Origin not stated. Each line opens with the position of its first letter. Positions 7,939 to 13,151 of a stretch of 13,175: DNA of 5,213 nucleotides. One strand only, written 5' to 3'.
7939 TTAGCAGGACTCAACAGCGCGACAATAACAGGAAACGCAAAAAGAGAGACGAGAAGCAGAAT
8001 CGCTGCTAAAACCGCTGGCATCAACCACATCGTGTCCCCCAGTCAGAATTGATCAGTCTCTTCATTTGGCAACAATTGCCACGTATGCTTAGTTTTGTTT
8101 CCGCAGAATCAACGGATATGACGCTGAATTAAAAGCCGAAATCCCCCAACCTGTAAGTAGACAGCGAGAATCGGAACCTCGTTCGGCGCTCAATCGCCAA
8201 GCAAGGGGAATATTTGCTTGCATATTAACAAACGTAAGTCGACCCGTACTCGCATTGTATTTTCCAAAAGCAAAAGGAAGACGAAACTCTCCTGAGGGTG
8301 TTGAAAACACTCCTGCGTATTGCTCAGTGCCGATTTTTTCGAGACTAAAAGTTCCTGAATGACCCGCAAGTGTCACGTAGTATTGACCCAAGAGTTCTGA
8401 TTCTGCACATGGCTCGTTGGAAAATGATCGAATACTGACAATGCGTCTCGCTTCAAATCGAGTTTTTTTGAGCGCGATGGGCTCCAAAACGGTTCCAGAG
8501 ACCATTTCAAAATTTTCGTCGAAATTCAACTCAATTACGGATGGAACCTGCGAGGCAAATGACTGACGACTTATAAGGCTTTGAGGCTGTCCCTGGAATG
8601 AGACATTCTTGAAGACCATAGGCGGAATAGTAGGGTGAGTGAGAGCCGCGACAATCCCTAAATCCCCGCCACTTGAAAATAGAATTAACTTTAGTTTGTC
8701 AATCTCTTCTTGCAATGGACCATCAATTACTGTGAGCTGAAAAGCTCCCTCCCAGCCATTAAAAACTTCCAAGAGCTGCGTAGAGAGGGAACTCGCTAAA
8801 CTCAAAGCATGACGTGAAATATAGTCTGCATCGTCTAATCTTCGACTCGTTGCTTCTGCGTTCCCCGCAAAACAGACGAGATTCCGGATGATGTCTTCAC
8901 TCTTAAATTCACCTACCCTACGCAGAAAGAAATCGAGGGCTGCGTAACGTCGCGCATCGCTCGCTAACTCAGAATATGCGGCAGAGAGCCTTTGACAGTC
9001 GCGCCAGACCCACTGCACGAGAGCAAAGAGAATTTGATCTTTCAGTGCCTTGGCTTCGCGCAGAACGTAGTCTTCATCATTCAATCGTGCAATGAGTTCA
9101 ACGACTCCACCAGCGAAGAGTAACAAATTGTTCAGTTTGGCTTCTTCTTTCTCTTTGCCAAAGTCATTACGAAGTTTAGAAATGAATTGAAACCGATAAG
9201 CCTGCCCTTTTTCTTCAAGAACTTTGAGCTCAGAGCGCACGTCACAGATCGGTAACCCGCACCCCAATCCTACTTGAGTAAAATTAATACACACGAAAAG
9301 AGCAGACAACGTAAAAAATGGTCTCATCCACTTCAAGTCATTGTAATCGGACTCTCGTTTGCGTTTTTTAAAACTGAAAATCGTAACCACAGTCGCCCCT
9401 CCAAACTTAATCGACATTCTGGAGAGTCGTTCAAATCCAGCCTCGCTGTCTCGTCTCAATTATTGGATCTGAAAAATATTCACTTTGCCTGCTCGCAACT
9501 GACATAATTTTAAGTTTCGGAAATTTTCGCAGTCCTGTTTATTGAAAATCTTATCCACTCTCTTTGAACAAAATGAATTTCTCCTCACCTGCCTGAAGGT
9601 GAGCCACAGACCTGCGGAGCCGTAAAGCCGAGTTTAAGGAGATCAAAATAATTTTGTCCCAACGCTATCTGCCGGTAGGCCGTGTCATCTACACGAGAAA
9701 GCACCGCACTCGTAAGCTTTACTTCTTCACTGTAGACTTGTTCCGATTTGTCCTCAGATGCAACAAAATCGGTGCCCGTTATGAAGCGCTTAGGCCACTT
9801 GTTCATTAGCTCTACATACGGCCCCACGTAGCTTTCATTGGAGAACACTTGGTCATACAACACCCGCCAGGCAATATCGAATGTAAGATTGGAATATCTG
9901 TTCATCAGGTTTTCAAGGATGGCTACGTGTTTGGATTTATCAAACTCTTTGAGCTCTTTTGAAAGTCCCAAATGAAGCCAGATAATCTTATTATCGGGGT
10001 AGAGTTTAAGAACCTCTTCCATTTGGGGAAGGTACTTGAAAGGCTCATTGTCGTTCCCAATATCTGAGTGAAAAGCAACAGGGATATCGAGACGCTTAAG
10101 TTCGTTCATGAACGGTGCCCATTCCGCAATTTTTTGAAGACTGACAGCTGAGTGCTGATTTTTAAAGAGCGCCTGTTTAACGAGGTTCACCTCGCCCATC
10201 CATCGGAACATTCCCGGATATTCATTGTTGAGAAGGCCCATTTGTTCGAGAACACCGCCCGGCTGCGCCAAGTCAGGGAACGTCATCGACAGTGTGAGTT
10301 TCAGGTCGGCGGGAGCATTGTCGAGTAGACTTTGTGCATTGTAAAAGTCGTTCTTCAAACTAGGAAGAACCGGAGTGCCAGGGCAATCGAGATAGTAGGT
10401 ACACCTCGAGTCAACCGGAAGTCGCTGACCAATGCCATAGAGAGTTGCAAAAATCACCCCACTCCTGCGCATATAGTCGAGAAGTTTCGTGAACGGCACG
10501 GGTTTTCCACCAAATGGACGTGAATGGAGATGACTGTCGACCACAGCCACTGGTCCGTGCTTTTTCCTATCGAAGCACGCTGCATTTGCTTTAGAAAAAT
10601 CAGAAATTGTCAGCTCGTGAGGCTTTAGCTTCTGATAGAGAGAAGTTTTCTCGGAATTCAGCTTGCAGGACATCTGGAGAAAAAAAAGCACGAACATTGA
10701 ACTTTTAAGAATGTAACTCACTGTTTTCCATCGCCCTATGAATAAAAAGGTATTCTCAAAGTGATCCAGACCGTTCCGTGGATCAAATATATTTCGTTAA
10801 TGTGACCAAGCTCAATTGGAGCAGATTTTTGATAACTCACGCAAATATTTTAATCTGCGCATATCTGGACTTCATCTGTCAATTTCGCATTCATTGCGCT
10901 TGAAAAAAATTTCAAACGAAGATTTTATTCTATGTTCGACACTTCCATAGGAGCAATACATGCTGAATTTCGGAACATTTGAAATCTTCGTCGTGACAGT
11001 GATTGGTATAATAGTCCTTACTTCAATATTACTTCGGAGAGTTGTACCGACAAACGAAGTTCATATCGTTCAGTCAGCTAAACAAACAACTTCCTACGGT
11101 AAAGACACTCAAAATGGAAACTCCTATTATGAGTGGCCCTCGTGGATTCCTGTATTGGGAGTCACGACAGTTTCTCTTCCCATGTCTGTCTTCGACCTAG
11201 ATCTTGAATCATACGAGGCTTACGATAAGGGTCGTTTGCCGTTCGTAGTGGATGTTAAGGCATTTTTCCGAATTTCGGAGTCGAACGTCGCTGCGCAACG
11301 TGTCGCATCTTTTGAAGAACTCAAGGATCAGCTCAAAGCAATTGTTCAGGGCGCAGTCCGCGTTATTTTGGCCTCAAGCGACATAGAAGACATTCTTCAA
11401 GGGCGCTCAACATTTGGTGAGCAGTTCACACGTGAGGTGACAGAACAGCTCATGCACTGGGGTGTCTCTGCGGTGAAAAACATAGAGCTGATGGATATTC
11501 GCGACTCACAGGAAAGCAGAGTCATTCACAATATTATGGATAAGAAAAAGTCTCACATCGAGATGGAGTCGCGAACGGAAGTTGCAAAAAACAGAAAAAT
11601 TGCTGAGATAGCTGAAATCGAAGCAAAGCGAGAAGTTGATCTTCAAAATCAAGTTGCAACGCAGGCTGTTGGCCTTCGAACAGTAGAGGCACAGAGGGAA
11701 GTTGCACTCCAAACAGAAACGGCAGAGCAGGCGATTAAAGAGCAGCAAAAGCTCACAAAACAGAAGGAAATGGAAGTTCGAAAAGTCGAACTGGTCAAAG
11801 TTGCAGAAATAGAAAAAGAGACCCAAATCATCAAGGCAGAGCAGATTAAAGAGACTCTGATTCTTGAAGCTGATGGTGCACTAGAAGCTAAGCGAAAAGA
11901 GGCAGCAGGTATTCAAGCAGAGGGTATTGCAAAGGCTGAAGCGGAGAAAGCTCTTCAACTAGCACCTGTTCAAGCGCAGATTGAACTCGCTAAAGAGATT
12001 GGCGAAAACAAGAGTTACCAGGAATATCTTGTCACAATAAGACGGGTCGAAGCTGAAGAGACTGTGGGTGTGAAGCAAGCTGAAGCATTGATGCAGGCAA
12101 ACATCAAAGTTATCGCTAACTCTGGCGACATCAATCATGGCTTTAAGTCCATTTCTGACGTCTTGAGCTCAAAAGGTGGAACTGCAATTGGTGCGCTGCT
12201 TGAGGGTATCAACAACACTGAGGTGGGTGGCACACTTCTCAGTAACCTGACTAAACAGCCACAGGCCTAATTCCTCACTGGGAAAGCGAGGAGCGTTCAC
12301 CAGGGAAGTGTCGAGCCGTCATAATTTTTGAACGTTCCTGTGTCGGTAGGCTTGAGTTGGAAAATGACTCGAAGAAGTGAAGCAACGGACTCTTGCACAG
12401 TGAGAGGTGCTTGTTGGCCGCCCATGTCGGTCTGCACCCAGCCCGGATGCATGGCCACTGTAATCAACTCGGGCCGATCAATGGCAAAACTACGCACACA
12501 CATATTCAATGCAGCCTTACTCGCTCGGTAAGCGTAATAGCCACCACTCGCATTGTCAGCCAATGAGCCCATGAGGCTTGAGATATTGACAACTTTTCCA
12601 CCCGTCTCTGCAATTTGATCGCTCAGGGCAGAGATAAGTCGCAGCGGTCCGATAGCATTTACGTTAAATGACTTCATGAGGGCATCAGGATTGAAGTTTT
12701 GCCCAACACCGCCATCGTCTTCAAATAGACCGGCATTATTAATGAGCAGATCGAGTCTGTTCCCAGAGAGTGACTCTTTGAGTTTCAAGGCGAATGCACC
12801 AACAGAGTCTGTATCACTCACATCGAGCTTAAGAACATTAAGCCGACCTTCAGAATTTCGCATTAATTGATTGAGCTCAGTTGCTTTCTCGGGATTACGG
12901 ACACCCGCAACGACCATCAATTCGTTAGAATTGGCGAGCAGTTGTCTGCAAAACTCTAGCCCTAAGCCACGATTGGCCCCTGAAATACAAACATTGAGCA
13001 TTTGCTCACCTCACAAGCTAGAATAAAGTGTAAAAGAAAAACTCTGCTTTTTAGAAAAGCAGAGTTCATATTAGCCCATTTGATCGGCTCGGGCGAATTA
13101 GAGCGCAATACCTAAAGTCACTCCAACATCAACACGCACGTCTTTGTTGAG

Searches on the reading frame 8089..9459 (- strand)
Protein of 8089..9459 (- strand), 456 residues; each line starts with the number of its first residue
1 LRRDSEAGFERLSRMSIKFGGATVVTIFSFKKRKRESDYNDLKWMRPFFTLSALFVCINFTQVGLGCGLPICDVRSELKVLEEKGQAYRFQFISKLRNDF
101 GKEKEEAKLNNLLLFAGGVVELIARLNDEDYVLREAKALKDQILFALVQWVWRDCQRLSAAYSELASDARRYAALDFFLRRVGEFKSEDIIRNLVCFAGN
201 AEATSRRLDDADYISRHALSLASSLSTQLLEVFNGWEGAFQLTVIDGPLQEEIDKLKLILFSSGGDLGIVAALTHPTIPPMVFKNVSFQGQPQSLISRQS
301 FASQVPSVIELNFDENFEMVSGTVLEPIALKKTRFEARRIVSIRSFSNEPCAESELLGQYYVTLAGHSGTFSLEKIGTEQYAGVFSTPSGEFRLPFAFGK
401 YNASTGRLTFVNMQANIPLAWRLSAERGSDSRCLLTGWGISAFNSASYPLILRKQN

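Call 5: search_protein_families(library=pfam, proteins=[window:8089-9459:-], max_evalue=0.01)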
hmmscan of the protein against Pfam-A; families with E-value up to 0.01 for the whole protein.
window:8089-9459:- (456 aa): 0 families

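Call 37: search_protein_families(library=ncbifam, proteins=[window:8092-9459:-], max_evalue=0.001)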
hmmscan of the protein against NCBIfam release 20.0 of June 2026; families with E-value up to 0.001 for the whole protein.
window:8092-9459:- (456 aa): 0 families
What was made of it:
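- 8089..9459 (-): First gene of the conserved block: 456-aa protein with no family match. No Pfam or NCBIfam hit (calls 5, 37).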

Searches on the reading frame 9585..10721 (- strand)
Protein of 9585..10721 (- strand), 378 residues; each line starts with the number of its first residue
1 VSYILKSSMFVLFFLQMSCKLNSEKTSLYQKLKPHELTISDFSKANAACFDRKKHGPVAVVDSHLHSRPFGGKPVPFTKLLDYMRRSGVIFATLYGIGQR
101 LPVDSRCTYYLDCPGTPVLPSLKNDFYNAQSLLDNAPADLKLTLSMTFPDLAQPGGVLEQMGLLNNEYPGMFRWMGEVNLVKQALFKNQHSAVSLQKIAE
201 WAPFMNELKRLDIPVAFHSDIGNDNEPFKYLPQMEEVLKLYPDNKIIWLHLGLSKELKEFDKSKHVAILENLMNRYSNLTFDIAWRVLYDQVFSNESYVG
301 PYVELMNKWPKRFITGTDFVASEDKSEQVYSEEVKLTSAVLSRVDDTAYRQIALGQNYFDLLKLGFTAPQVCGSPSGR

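Call 5: search_protein_families(library=pfam, proteins=[window:9585-10721:-], max_evalue=0.01)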
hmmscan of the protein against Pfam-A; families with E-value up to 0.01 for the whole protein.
window:9585-10721:- (378 aa): 1 family
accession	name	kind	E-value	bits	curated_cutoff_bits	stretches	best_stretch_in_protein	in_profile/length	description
PF04909.20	Amidohydro_2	-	6.3e-06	26.6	26.4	1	181-320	107-248/289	Amidohydrolase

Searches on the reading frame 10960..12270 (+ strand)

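Call 5: search_protein_families(library=pfam, proteins=[window:10960-12270:+], max_evalue=0.01)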
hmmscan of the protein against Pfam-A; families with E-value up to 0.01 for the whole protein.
window:10960-12270:+ (436 aa): 1 family
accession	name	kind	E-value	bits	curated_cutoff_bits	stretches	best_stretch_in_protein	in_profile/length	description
PF01145.31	Band_7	-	6.5e-16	59.3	23.6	1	28-211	2-174/176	SPFH domain / Band 7 family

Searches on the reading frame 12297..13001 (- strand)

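Call 5: search_protein_families(library=pfam, proteins=[window:12297-13001:-], max_evalue=0.01)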
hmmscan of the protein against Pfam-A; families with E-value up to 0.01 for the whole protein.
window:12297-13001:- (234 aa): 5 families
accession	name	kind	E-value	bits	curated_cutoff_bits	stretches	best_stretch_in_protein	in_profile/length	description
PF00106.31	adh_short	-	1.5e-30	106.6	26.6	1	4-196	3-189/195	short chain dehydrogenase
PF13561.12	adh_short_C2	-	1.3e-21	77.7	27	1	8-196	1-183/236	Enoyl-(Acyl carrier protein) reductase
PF08659.16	KR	-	8.8e-08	32.7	22.6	1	5-157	4-151/180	KR domain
PF13460.12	NAD_binding_10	-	7.7e-06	26.3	27.2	1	8-68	1-55/184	NAD(P)H-binding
PF01370.27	Epimerase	-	0.0017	18.2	20.9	1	4-172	1-156/240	NAD dependent epimerase/dehydratase family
